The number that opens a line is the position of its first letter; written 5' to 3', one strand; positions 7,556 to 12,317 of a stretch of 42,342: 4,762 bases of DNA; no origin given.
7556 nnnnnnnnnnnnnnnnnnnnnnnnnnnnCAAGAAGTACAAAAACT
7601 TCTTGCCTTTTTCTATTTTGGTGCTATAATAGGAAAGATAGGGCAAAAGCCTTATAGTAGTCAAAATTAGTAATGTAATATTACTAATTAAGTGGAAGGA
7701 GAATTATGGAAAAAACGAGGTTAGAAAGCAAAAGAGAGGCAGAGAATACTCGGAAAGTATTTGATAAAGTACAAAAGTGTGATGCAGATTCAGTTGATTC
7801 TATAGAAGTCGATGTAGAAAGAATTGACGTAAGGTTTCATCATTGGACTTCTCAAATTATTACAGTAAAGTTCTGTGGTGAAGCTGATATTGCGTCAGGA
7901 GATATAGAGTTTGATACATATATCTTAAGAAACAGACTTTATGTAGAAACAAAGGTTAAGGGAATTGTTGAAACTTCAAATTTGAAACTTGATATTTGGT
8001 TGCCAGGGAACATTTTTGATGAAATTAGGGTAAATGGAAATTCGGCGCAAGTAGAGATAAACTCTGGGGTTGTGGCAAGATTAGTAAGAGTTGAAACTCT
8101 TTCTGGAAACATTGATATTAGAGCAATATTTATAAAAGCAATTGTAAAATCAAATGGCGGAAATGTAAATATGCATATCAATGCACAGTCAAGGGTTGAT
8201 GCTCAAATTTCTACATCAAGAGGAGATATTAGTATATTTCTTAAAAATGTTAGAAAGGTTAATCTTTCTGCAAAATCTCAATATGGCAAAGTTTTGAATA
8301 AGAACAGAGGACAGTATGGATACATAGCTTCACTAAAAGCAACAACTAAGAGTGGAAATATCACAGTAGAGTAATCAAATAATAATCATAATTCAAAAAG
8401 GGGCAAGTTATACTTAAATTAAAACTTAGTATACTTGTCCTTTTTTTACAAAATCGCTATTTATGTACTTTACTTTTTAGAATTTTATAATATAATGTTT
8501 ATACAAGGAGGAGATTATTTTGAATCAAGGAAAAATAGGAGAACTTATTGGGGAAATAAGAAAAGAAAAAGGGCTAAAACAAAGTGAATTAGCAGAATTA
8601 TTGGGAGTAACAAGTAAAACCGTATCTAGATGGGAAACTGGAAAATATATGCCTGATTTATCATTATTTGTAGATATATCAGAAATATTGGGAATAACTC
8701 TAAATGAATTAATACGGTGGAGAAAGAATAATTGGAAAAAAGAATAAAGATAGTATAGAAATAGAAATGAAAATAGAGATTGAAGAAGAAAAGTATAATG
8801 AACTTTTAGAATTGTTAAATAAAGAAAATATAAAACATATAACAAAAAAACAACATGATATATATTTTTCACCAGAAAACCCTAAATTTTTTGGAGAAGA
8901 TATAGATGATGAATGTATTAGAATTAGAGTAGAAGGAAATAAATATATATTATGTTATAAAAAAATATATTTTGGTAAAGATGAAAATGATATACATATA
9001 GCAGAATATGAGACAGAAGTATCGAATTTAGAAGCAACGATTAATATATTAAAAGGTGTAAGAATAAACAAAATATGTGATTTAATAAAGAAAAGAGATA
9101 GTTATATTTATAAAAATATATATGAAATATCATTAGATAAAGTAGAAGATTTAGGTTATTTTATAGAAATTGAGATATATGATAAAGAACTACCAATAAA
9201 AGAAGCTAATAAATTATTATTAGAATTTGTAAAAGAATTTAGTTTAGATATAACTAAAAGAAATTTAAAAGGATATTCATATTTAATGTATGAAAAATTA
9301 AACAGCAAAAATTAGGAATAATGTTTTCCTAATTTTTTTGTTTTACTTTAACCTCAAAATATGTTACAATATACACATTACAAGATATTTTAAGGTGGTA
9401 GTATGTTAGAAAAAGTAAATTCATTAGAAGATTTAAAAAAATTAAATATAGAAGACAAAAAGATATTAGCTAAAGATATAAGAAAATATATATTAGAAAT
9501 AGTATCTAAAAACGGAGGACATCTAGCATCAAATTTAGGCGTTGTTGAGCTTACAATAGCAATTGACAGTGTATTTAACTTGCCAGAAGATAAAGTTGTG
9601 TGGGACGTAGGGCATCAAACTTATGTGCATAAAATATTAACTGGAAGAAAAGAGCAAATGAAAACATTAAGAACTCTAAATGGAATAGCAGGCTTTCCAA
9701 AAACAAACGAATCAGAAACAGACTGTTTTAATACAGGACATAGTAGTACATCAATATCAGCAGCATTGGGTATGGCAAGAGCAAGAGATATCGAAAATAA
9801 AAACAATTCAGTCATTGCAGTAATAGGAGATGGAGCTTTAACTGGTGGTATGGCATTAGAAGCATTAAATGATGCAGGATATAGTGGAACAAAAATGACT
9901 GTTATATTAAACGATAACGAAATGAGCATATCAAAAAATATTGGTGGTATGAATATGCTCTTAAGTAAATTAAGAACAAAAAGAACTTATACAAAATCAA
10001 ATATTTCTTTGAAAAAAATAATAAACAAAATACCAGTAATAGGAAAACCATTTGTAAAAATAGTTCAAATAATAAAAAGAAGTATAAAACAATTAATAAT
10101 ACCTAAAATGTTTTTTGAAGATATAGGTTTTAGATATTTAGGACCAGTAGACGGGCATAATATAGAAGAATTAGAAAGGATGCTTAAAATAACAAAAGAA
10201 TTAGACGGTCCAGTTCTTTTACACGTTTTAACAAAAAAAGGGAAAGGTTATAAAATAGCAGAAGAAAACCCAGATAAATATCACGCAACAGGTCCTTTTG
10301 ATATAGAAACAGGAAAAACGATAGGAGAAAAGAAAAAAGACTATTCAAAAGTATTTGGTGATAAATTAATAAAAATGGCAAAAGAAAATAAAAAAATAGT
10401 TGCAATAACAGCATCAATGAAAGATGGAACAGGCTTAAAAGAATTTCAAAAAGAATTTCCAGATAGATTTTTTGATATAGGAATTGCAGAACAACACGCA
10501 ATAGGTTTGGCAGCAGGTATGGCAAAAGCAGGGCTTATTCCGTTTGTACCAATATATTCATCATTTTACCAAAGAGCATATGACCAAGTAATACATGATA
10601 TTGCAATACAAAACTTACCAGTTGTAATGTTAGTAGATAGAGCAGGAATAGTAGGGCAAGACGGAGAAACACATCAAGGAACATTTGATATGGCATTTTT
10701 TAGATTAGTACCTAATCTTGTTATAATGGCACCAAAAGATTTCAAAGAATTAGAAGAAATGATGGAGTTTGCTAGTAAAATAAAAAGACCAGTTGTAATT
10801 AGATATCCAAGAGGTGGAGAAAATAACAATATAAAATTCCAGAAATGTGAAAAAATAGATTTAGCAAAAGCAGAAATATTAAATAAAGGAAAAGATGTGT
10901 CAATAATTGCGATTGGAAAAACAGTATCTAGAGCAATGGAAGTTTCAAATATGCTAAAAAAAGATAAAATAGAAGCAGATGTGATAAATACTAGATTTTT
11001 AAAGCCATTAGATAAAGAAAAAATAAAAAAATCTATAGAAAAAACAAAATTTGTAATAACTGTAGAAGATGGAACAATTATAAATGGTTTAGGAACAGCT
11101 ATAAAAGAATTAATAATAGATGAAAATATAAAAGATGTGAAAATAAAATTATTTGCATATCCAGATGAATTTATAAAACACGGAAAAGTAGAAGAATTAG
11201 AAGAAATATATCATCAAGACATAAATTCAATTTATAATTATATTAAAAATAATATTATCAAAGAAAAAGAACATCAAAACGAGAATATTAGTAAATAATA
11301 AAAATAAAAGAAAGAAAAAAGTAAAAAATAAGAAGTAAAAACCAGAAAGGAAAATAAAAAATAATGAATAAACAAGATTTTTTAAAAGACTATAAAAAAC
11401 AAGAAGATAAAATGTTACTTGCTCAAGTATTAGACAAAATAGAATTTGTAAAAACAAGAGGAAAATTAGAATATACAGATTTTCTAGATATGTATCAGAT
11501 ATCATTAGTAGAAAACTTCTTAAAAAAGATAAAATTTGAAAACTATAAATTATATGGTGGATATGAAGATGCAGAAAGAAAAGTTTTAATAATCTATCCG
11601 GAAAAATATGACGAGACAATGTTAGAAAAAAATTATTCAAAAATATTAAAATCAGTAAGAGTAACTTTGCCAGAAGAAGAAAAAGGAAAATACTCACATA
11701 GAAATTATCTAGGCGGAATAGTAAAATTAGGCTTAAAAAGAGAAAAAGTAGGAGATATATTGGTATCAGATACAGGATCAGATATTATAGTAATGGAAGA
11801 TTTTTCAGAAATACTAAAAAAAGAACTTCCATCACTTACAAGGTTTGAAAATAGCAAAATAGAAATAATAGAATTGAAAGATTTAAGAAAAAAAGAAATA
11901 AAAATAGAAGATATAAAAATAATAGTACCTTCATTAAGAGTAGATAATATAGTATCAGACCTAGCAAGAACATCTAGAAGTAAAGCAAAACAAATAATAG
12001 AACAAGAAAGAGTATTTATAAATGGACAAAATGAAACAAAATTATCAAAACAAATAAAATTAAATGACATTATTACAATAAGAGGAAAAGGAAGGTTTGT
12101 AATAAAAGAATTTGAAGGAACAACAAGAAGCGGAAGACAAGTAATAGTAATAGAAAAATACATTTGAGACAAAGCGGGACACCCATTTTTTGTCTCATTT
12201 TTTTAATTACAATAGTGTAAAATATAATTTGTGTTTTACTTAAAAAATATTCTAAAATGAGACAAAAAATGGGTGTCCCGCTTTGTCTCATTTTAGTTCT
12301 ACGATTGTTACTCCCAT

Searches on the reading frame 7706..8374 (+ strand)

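Call 54: search_protein_families(library=pfam, proteins=[window:7706-8374:+], max_evalue=0.00001)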
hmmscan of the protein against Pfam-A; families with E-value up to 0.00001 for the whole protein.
window:7706-8374:+ (222 aa): 1 family
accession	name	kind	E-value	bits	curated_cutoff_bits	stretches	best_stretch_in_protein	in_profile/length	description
PF13349.12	DUF4097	-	2.5e-11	43.9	22.9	1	62-200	84-212/247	Toastrack DUF4097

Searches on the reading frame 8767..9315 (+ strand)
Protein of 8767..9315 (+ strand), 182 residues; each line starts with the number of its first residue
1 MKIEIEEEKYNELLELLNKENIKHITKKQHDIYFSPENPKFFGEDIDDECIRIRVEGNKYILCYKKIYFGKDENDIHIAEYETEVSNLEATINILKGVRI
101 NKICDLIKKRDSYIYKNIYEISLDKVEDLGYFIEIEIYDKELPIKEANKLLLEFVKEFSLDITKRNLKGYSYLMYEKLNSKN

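Call 54: search_protein_families(library=pfam, proteins=[window:8767-9315:+], max_evalue=0.00001)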
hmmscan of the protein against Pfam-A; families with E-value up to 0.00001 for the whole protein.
window:8767-9315:+ (182 aa): 1 family
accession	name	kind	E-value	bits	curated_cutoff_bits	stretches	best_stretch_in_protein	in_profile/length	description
PF01928.26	CYTH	-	8.1e-14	52.3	23.2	1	2-139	7-147/179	CYTH domain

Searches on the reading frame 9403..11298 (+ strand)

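Call 54: search_protein_families(library=pfam, proteins=[window:9403-11298:+], max_evalue=0.00001)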
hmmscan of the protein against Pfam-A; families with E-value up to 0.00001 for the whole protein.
window:9403-11298:+ (631 aa): 4 families
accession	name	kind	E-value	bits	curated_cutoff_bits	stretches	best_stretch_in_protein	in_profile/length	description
PF13292.11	DXP_synthase_N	-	7.8e-118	393.1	21.2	1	2-277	1-274/274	1-deoxy-D-xylulose-5-phosphate synthase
PF02779.29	Transket_pyr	-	3e-45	154.4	27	1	311-471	2-170/174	Transketolase, pyrimidine binding domain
PF02780.25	Transketolase_C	-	1.4e-28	99.7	25.9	1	489-609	2-123/124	Transketolase, C-terminal domain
PF02775.26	TPP_enzyme_C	-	4.5e-06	27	21.9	0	115-183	31-91/151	Thiamine pyrophosphate enzyme, C-terminal TPP binding domain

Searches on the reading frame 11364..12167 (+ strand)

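Call 55: search_protein_families(library=pfam, proteins=[window:11364-12167:+], max_evalue=0.00001)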
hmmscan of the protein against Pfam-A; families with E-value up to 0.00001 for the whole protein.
window:11364-12167:+ (267 aa): 2 families
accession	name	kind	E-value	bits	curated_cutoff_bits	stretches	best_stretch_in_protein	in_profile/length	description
PF17774.7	YlmH_RBD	-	6e-09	36.6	23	1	109-161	21-73/84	Putative RNA-binding domain in YlmH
PF01479.30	S4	-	3.3e-07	30.4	22.8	1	192-237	2-48/48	S4 domain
